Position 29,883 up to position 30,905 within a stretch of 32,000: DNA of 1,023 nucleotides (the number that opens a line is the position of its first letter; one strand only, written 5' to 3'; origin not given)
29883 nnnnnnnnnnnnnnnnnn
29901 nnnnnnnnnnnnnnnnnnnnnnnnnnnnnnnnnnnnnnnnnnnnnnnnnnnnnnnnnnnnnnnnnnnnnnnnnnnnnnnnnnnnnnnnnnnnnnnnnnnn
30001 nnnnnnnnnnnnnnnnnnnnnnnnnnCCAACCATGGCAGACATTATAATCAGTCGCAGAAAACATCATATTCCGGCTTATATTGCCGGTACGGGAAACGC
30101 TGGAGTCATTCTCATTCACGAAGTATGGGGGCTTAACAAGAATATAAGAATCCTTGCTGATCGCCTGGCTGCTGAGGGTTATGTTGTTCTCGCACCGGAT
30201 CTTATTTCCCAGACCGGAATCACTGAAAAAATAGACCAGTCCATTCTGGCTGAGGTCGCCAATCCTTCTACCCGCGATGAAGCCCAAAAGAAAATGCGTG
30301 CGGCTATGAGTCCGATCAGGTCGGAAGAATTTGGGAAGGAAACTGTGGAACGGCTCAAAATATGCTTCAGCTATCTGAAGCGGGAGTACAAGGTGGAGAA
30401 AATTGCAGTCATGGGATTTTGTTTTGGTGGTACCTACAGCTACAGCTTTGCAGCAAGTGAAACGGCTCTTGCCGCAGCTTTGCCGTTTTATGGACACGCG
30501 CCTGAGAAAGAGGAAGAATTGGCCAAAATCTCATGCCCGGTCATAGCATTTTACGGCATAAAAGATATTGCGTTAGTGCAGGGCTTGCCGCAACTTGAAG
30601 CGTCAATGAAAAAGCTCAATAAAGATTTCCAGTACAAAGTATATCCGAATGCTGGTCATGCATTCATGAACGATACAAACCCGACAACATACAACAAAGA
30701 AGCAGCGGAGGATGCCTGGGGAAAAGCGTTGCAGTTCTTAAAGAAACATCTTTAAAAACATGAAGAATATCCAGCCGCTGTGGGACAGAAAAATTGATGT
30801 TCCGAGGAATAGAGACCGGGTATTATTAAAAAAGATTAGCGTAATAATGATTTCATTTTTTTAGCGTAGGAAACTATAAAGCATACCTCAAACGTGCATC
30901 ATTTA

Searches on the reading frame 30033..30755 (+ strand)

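Call 48: search_protein_families(library=pfam, proteins=[window:30033-30755:+], max_evalue=0.001)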
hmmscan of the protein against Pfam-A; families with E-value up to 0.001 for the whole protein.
window:30033-30755:+ (240 aa): 5 families
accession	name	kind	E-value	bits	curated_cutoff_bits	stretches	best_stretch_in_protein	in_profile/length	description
PF01738.24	DLH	-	2.9e-50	171.3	21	1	14-239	2-216/217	Dienelactone hydrolase family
PF12740.14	PETase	-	1.6e-05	24.9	28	1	113-218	116-220/263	PET hydrolase-like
PF12695.13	Abhydrolase_5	-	1.7e-05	25.1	27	1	116-210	51-141/164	Alpha/beta hydrolase family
PF08840.17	BAAT_C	-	3.6e-05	24.3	20.9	0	220-240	188-208/210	BAAT / Acyl-CoA thioester hydrolase C terminal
PF12146.15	Hydrolase_4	-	0.00033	20.5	27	0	156-215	180-238/239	Serine aminopeptidase, S33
